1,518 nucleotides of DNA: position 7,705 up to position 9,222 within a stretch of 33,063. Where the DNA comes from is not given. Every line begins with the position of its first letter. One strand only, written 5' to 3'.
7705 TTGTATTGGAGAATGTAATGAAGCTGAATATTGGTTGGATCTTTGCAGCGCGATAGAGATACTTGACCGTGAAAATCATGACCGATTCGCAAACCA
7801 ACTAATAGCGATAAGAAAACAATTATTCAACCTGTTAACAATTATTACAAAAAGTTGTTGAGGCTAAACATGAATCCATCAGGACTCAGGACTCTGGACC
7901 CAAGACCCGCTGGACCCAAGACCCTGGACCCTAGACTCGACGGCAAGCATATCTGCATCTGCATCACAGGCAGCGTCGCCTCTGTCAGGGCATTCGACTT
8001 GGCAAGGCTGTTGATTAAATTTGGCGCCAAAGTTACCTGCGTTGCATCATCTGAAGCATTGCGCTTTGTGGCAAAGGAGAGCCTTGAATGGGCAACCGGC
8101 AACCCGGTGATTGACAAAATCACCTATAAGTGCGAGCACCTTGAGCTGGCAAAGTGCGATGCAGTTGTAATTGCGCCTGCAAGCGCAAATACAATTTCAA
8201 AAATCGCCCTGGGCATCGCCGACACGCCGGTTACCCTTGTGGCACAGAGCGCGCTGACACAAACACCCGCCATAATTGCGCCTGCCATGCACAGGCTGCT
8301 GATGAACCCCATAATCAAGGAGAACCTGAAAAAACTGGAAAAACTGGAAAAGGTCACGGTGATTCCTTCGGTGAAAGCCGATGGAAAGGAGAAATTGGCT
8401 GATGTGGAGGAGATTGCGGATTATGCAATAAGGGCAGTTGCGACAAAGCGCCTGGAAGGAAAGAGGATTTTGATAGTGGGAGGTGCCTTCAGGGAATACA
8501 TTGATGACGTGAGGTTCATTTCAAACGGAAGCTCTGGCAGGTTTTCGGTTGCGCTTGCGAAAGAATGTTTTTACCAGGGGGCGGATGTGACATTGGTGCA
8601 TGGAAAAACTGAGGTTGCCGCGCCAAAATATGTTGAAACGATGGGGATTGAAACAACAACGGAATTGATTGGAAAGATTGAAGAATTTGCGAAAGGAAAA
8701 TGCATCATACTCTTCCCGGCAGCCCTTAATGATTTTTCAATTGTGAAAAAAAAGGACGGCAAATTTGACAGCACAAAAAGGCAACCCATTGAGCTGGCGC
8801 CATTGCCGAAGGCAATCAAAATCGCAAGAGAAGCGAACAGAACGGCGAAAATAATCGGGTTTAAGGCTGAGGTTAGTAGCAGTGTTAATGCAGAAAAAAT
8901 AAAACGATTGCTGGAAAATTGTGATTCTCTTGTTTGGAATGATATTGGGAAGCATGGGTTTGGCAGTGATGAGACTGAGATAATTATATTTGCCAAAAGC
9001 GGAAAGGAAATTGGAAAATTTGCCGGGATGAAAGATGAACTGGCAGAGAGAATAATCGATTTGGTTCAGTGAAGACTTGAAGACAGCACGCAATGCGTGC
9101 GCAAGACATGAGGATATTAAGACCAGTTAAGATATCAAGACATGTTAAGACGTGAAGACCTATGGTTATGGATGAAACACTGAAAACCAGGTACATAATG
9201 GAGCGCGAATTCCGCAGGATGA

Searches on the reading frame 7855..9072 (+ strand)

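Call 10: search_protein_families(library=pfam, proteins=[window:7855-9072:+])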
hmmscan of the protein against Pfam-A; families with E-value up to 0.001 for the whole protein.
window:7855-9072:+ (405 aa): 2 families
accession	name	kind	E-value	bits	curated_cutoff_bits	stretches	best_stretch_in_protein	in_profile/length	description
PF04127.22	DFP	-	7.5e-42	143.7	22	1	200-378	1-185/186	DNA/pantothenate metabolism flavoprotein C-terminal domain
PF02441.25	Flavoprotein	-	5.2e-27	94.9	22.7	1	31-188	1-155/162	Flavoprotein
